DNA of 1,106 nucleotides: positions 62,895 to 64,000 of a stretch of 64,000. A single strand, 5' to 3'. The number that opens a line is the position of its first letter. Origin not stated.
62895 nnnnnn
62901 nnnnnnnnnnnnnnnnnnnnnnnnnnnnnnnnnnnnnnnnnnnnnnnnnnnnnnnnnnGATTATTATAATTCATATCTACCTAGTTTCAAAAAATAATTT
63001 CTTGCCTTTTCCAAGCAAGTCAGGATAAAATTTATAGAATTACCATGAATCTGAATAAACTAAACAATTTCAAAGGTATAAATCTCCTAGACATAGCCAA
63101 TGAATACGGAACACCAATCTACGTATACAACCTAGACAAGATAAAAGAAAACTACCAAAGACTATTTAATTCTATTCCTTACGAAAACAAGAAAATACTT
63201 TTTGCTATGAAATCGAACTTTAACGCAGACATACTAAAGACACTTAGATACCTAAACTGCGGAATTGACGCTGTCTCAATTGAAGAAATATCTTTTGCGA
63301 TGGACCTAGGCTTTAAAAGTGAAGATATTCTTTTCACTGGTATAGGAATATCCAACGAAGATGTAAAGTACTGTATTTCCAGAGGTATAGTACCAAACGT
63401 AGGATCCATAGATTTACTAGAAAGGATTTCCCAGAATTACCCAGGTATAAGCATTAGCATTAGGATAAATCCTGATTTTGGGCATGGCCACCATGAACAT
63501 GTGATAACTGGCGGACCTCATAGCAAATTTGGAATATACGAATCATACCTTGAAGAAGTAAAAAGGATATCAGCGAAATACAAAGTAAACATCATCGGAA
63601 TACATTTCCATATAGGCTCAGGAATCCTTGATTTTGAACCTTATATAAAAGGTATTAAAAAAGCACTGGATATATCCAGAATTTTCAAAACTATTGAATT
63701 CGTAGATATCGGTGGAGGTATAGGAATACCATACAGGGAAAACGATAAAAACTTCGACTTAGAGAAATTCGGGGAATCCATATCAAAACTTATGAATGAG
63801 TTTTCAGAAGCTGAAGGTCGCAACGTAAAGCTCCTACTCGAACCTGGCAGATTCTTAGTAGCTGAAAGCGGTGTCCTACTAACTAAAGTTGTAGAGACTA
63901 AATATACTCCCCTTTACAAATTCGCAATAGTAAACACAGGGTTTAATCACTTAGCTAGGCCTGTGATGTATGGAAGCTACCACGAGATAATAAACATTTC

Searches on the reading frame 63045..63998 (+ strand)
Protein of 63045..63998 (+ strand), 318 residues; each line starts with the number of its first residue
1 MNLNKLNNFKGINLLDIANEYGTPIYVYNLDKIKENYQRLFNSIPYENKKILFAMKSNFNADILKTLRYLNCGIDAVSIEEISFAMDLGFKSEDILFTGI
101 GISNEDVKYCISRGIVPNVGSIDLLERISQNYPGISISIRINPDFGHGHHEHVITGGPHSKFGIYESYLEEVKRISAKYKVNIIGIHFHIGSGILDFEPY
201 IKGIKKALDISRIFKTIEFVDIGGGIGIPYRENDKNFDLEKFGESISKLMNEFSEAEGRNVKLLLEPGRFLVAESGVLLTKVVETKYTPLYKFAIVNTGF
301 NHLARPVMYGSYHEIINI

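Call 51: search_protein_families(library=pfam, proteins=[window:63045-63998:+], max_evalue=0.00001)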
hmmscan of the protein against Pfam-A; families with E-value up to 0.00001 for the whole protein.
window:63045-63998:+ (318 aa): 3 families
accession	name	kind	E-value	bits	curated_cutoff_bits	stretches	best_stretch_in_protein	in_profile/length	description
PF02784.22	Orn_Arg_deC_N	-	4.7e-50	170.7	23.4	1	30-273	1-247/247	Pyridoxal-dependent decarboxylase, pyridoxal binding domain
PF00278.28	Orn_DAP_Arg_deC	-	7.7e-09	36.1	23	1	27-316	3-48/95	Pyridoxal-dependent decarboxylase, C-terminal sheet domain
PF01168.26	Ala_racemase_N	-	4.2e-06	27.1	24.1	1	29-191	2-157/220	Alanine racemase, N-terminal domain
